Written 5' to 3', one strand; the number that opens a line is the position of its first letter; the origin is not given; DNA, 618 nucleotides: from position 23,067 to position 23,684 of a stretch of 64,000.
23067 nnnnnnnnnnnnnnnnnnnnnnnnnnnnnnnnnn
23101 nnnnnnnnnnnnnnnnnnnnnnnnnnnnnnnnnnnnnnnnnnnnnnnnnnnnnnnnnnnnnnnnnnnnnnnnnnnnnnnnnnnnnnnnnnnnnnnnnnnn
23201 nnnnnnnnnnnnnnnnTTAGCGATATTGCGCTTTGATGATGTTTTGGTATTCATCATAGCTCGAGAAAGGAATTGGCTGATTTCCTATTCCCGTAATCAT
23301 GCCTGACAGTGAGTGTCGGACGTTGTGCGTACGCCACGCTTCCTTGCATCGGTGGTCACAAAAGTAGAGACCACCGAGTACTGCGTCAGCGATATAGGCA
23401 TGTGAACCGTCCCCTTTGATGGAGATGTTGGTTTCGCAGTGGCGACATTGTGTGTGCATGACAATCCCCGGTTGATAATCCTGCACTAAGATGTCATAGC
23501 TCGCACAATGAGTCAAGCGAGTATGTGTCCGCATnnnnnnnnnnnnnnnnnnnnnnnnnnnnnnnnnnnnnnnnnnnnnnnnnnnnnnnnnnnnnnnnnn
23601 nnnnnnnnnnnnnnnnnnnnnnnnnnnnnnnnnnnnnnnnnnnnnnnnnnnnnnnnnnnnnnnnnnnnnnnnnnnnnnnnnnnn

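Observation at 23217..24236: Candidate toxin-antitoxin pair: HTH-XRE/Panacea(DUF4065)-like protein plus a small Cys/His protein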

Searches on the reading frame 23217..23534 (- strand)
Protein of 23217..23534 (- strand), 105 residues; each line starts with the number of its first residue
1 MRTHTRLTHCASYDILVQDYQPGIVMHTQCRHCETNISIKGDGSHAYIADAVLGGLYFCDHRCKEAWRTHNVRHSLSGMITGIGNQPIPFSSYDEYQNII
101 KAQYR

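Call 3: search_protein_families(library=pfam, proteins=[window:23217-23534:-], max_evalue=1)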
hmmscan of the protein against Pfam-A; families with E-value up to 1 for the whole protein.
window:23217-23534:- (105 aa): 2 families
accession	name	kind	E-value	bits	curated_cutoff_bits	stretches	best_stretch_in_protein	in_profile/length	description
PF24461.1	DUF7576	-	0.00039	20.7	27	1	28-68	18-59/60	Family of unknown function (DUF7576)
PF03022.22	MRJP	-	0.18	11.6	19.8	1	38-71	69-105/288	Major royal jelly protein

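Call 4: search_protein_families(library=ncbifam, proteins=[window:23217-23534:-], max_evalue=1)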
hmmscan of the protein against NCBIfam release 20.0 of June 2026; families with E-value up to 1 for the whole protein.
window:23217-23534:- (105 aa): 2 families
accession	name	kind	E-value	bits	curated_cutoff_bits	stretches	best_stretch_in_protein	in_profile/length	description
TIGR02098.1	MJ0042_CXXC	domain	0.06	13.1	20.9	1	26-40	1-15/38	MJ0042-type zinc finger domain-containing protein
NF034186.3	PRK14891.1-1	equivalog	0.22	11.5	73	0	29-68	3-39/51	50S ribosomal protein L24e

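Call 5: search_protein_families(library=padloc, proteins=[window:23217-23534:-], max_evalue=1)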
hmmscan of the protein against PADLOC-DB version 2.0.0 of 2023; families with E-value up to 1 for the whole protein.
window:23217-23534:- (105 aa): 0 families

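Call 6: find_homologous_proteins(query=window:23217-23534:-, max_evalue=0.01)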
Query window:23217-23534:-: no candidate shares three 5-residue words with the query. No homologue found.

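Call 15: search_protein_representatives(protein=window:23217-23534:-)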
Query: 105 residues. Proteins with E-value up to 0.001 (for the whole library): 4; up to 1e-10: 2; up to 1e-30: 0. The best 4 are listed.
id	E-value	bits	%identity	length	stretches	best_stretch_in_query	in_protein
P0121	2.1e-18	82.6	45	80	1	26-102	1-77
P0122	5.2e-12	62.0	42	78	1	26-100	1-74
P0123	1.4e-10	57.5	38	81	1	26-99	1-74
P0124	7.9e-05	38.9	38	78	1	27-99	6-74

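Call 19: find_encoding_contigs(protein=P0121, flank=4000, max_places=3)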
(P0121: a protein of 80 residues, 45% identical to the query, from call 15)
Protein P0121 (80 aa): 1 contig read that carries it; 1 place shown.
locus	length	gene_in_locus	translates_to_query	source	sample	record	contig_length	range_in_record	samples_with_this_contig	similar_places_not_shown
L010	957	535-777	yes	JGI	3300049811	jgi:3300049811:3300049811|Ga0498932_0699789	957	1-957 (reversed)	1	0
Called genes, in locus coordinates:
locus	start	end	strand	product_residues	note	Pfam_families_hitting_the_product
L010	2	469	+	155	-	PF13274:SocA_Panacea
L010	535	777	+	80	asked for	-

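Call 20: find_encoding_contigs(protein=P0122, flank=4000, max_places=3)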
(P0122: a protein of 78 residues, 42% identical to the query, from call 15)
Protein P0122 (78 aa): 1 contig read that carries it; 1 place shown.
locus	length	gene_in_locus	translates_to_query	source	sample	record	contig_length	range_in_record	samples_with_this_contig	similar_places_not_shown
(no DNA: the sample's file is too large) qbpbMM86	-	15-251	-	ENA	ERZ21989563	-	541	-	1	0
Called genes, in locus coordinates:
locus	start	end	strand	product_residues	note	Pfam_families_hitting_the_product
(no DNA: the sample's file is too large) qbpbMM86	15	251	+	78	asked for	-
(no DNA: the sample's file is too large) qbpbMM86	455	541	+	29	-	?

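Call 21: find_encoding_contigs(protein=P0123, flank=4000, max_places=3)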
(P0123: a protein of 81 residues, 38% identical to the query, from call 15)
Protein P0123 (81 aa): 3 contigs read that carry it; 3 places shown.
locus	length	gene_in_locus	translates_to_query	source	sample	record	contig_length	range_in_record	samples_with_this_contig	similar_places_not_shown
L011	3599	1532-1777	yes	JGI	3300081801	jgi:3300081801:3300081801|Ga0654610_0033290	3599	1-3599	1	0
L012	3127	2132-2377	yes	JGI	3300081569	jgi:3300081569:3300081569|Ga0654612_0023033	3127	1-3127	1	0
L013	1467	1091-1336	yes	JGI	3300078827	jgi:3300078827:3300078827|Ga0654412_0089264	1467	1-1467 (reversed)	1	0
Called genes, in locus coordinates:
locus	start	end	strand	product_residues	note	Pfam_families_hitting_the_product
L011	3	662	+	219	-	?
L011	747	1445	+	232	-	PF01381:HTH_3, PF12844:HTH_19 (weak), PF13560:HTH_31 (weak), PF13274:SocA_Panacea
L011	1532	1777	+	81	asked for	-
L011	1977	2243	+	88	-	PF00312:Ribosomal_S15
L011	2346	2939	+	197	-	PF01936:NYN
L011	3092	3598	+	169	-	?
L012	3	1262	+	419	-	?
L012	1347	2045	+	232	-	PF01381:HTH_3, PF12844:HTH_19 (weak), PF13560:HTH_31 (weak), PF13274:SocA_Panacea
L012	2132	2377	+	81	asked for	-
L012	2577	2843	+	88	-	PF00312:Ribosomal_S15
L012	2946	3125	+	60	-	?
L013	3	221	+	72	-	?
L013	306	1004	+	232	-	PF01381:HTH_3, PF12844:HTH_19 (weak), PF13560:HTH_31 (weak), PF13274:SocA_Panacea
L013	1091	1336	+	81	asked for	-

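Call 22: find_encoding_contigs(protein=P0124, flank=4000, max_places=3)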
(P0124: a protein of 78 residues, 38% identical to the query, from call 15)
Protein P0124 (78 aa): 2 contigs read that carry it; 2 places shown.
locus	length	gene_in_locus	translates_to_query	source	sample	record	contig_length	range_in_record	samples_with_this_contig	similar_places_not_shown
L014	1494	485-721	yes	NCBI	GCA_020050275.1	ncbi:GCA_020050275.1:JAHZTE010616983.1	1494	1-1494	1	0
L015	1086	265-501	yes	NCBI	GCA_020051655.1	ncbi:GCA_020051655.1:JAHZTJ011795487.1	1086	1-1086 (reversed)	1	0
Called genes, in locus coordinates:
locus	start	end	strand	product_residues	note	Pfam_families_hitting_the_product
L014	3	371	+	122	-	?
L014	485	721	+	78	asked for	-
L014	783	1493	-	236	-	?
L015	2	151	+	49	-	?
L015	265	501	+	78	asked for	-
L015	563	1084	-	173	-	?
